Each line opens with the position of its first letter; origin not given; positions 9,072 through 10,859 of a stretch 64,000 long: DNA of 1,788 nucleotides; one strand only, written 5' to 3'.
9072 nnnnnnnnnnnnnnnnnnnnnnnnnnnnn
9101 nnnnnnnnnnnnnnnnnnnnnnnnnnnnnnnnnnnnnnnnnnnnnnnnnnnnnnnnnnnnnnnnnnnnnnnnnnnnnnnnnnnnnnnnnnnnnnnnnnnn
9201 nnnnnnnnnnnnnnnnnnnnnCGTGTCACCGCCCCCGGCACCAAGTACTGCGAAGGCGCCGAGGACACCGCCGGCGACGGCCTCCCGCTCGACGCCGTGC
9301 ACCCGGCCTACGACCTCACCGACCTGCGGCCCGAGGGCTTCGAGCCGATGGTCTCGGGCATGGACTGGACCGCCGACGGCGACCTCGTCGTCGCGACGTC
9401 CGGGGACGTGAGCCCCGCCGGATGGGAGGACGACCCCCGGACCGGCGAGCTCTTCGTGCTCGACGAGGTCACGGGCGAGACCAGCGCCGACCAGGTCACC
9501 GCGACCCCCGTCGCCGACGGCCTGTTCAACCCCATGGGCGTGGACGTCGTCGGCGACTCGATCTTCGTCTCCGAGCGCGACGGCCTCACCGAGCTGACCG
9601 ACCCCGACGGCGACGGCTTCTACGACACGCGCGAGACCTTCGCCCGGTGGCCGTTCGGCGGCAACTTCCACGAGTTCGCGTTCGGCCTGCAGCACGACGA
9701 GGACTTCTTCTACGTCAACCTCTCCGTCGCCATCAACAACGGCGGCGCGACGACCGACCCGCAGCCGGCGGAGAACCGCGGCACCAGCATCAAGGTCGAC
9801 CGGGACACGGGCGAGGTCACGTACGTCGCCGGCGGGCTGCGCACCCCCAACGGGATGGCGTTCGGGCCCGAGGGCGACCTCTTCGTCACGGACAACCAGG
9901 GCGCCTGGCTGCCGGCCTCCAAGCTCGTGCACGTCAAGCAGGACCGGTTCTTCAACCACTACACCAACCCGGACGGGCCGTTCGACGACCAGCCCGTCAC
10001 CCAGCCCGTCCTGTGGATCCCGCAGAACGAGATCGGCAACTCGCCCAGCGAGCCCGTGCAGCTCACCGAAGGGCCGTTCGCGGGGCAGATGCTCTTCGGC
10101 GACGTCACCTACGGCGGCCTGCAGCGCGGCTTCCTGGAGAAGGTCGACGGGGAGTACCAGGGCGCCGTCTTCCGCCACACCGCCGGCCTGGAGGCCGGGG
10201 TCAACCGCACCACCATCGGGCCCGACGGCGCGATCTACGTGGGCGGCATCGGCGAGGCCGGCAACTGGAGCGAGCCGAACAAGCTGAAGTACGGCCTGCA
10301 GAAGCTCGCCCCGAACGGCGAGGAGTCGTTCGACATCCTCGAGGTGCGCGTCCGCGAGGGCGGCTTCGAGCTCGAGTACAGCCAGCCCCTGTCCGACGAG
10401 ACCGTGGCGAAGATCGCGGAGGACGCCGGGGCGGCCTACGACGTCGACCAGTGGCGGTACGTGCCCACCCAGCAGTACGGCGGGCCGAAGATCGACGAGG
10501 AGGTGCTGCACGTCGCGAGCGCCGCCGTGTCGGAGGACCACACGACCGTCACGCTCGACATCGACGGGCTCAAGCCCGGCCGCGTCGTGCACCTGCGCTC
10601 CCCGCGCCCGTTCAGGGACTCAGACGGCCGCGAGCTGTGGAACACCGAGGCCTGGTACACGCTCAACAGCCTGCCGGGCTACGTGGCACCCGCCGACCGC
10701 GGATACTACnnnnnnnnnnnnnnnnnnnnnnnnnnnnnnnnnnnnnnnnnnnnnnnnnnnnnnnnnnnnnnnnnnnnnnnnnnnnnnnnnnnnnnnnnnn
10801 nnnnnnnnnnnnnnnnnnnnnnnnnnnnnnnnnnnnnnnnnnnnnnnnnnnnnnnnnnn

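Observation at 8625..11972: Unusual domain fusion: PA14, GSDH-like beta-propeller, CBM6/35-like, DUF1080 (3-keto-disaccharide hydrolase-like) and Ig in one 1115-aa secreted protein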

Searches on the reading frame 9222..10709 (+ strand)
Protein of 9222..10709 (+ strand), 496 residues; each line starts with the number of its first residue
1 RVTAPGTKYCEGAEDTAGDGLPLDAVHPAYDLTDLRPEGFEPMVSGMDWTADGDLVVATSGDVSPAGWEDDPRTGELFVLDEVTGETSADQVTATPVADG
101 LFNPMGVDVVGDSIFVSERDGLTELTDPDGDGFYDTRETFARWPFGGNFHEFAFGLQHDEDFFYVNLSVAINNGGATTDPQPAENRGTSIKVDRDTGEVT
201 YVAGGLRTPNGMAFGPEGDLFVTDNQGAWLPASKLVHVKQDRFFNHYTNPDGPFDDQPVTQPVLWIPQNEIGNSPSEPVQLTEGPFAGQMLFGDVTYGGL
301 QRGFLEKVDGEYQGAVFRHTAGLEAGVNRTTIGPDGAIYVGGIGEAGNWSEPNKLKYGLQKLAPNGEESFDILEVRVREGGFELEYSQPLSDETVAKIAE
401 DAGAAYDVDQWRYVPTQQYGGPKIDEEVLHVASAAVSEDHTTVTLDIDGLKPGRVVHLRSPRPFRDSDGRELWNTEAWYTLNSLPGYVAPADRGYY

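Call 26: predict_structure(alignment_id=A1)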
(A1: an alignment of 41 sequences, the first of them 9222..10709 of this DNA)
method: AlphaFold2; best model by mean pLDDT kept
length: 496 residues; sequences in the alignment: 41
mean_pLDDT: 86.9   pTM: 0.88
mean pLDDT of the five models: 86.9, 85.3, 84.9, 82.5, 81.9
residues with pLDDT >= 90: 323; 70-90: 113; 50-70: 33; < 50: 27
segments of 3 or more residues with pLDDT < 50: 1-19, 346-348, 350-353
pLDDT, mean of each block of 10 residues (from residue 1): 30 40 79 93 93 94 69 90 94 96 94 94 96 94 83 92 94 79 92 97 92 93 79 92 90 92 88 88 93 84 95 94 83 95 61 64 93 96 98 95 93 69 87 97 97 94 92 92 89 66
secondary structure, 60 per line:
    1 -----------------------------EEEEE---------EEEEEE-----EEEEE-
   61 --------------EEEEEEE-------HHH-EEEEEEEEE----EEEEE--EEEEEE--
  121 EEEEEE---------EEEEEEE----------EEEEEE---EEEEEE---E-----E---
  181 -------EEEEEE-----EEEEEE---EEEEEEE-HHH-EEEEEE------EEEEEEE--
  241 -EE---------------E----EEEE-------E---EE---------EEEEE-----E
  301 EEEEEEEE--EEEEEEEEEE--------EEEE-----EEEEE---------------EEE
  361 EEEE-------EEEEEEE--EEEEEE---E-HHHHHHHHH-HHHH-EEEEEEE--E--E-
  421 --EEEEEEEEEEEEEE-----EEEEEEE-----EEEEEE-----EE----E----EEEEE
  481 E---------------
elements in order: E30-34 E44-49 E55-59 E75-81 E93-101 E106-110 E113-118 E121-126 E136-142 E153-158 E162-167 E188-193 E199-204 E208-214 E220-225 E232-238 E264-267 E290-294 E300-308 E311-320 E329-332 E338-342 E358-364 E372-378 E381-386 H392-400 H402-405 E407-413 E423-436 E442-448 E454-459 E476-481

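Call 42: find_related_loci(query=A1, collection=genome_contigs, flank=10000)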
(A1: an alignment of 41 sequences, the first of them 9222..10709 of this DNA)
Query A1 (496 aa) in genome_contigs; peptide patterns used: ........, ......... (x = any residue, [..] = any of these).
599 stretches matched a pattern (row limit reached: there are more); 583 encode a relative of the query (tblastn E <= 1e-3); the best 80 are kept; 80 distinct loci.
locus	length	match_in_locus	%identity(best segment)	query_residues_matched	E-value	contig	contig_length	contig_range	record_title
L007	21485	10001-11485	77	1-495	0e+0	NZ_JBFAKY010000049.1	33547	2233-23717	Promicromonospora sp. NPDC050249 NPDC050249_119_B1.ctg-0049, whole genome shotgun sequence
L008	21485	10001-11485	75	1-495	0e+0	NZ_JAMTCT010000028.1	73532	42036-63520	Promicromonospora umidemergens strain DSM 22081 Ga0061141_scaffold00028.28, whole genome shotgun sequence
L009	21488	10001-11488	74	1-496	0e+0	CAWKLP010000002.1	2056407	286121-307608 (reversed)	MAG: uncultured Actinomycetota bacterium isolate MFD06742.bin.1.336 genome assembly, contig: contig_4048, whole genome s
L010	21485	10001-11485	75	1-495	0e+0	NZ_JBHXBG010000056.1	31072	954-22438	Promicromonospora sp. NPDC060271 NPDC060271_T5_F6.ctg-0056, whole genome shotgun sequence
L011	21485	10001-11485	75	1-495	0e+0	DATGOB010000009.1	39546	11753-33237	MAG TPA_asm: Promicromonospora sp. isolate SMAG_U10358 k141_2212256, whole genome shotgun sequence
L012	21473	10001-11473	76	1-491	0e+0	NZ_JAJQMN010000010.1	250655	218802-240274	Promicromonospora iranensis strain UTMC 3169 Scaffold10, whole genome shotgun sequence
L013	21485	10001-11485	76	1-496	0e+0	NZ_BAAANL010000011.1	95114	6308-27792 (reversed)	Myceligenerans crystallogenes strain JCM 14326 sequence11, whole genome shotgun sequence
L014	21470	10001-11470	74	1-490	0e+0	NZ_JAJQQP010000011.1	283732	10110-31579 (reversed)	Promicromonospora iranensis strain UTMC 00792 Scaffold11, whole genome shotgun sequence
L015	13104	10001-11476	75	1-496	0e+0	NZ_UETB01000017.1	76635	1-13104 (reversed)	Georgenia satyanarayanai strain CGMCC 1.10826, whole genome shotgun sequence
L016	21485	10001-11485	72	1-495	0e+0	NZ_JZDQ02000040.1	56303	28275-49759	Nocardioides luteus strain BAFB contig00040, whole genome shotgun sequence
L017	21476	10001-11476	74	1-496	0e+0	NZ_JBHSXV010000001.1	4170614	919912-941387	Aquipuribacter hungaricus strain NCAIM B.02333 tig00000001_pilon, whole genome shotgun sequence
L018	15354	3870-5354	71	1-495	0e+0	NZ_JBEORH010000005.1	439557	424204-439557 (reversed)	Nocardioides sp. NPDC127503 NPDC127503_77_D1.ctg-0005, whole genome shotgun sequence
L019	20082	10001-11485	70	1-495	0e+0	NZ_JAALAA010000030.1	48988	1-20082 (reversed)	Nocardioides turkmenicus strain KC13 KC13_contig_30_length_48988_70.0_1.11, whole genome shotgun sequence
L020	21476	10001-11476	74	1-496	0e+0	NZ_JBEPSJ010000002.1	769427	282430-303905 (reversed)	Conyzicola nivalis strain 2857 Ga0501448_02, whole genome shotgun sequence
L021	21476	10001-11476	72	1-496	0e+0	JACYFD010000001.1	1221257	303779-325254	Cellulosimicrobium terreum strain KCTC 19206 Scaffold1, whole genome shotgun sequence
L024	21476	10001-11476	71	1-496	0e+0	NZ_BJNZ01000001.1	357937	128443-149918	Cellulosimicrobium cellulans strain NBRC 15516 sequence01, whole genome shotgun sequence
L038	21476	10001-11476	67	1-496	0e+0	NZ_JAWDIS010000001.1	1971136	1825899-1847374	Microbacterium galbum strain KSW4-17 contig1, whole genome shotgun sequence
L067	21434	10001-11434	65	1-489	0e+0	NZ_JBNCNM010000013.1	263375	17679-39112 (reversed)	Streptomyces sp. DT190 NODE_13_length_263375_cov_28.287746, whole genome shotgun sequence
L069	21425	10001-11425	64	1-486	0e+0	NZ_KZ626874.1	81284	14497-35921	Streptomyces populi strain A249 Scaffold35, whole genome shotgun sequence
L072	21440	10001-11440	66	1-490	0e+0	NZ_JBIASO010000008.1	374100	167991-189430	Streptomyces sp. NPDC002018 NPDC002018_29_G2.ctg-0008, whole genome shotgun sequence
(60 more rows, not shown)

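Call 78: search_protein_families(library=pfam, proteins=[L020:12733-14958:+, L024:12702-15287:+, L038:571-4137:-, L072:17684-21439:+, L067:11971-14874:+, L069:6079-9039:-], max_evalue=0.0001)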
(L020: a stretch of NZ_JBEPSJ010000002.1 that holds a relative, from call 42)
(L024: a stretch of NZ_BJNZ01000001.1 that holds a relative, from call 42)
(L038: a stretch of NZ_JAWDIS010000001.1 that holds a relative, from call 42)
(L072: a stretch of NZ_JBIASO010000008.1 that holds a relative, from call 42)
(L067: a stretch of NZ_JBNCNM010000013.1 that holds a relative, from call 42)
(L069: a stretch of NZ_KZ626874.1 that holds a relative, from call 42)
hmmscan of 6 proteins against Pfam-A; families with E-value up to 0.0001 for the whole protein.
L020:12733-14958:+ (742 aa): 1 family
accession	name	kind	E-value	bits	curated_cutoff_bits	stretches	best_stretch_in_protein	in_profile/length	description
PF03176.21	MMPL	-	4.1e-65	220.3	20.5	2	69-393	3-330/333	MMPL family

L024:12702-15287:+ (862 aa): 2 families
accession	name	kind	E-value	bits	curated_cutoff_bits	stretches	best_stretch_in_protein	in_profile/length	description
PF03176.21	MMPL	-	1.9e-66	224.7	20.5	2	151-445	4-313/333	MMPL family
PF00873.25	ACR_tran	-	3.5e-08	32.1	28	1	235-444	288-498/1021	AcrB/AcrD/AcrF family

L038:571-4137:- (1189 aa): 7 families
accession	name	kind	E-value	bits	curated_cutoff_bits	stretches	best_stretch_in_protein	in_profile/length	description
PF07995.17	GSDH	-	1.7e-29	103.6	25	1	101-357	3-205/332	Glucose / Sorbosone dehydrogenase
PF16640.11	Big_3_5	-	1.2e-20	74.3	35.5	2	1005-1080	5-79/88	Bacterial Ig-like domain (group 3)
PF18911.6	PKD_4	-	3.8e-17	62.5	27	1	571-648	1-74/85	PKD domain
PF00801.26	PKD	-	2.5e-12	47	23.5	1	584-651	9-74/80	PKD domain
PF03422.21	CBM_6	-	3.7e-12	47.1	28.9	1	775-874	1-108/125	Carbohydrate binding module (family 6)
PF19077.6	Big_13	-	5.8e-09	36.8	27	0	919-986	30-101/102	Bacterial Ig-like domain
PF21027.3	Sde0182_C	-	5.7e-05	24.1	27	0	591-611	1-21/83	Cellulose-binding protein Sde0182, C-terminal domain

L072:17684-21439:+ (1252 aa): 4 families
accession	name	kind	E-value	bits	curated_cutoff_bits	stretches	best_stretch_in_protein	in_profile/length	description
PF06283.17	ThuA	-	8.1e-58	196.5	33.4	1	403-622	1-209/209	Trehalose utilisation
PF07995.17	GSDH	-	2.4e-32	113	25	1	649-914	3-228/332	Glucose / Sorbosone dehydrogenase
PF18911.6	PKD_4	-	4.2e-15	56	27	1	1078-1154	3-76/85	PKD domain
PF00801.26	PKD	-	7.6e-11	42.3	23.5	1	1084-1153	5-72/80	PKD domain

L067:11971-14874:+ (968 aa): 9 families
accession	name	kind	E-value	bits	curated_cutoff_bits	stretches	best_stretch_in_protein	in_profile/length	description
PF07995.17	GSDH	-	5.3e-37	128.3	25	1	81-355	3-226/332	Glucose / Sorbosone dehydrogenase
PF03422.21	CBM_6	-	5.4e-37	127.3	28.9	1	713-835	1-124/125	Carbohydrate binding module (family 6)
PF00652.28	Ricin_B_lectin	-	5.9e-32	110.9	29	1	844-965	2-126/126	Ricin-type beta-trefoil lectin domain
PF14200.12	RicinB_lectin_2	-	1.4e-23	83.8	25.6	3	893-955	23-89/89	Ricin-type beta-trefoil lectin domain-like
PF18911.6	PKD_4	-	6.6e-23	81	27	1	515-598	2-85/85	PKD domain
PF00801.26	PKD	-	1.7e-11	44.4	23.5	1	525-595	8-77/80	PKD domain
PF22352.2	K319L-like_PKD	-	7.1e-07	29.6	27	1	533-598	13-84/84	K319L-like, PKD domain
PF17963.7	Big_9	-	4.7e-06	27.8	23.6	1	516-597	3-89/89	Bacterial Ig domain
PF18099.7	CBM_35_2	-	2.2e-05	24.9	23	1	731-823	13-104/112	Carbohydrate binding module (family 35)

L069:6079-9039:- (987 aa): 8 families
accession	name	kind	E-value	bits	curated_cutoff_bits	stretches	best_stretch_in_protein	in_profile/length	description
PF03422.21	CBM_6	-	3.6e-36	124.6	28.9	1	734-856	1-124/125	Carbohydrate binding module (family 6)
PF07995.17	GSDH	-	9.7e-35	120.8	25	1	102-376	3-226/332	Glucose / Sorbosone dehydrogenase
PF00652.28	Ricin_B_lectin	-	3.3e-33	115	29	1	863-984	2-126/126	Ricin-type beta-trefoil lectin domain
PF14200.12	RicinB_lectin_2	-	9.1e-32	110.1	25.6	3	911-974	22-89/89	Ricin-type beta-trefoil lectin domain-like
PF18911.6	PKD_4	-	1.8e-22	79.6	27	1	537-619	3-85/85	PKD domain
PF00801.26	PKD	-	8.4e-13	48.6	23.5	1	544-618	6-79/80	PKD domain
PF22352.2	K319L-like_PKD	-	4.8e-07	30.1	27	1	552-619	11-84/84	K319L-like, PKD domain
PF17963.7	Big_9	-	2.4e-06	28.8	23.6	1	537-618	3-89/89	Bacterial Ig domain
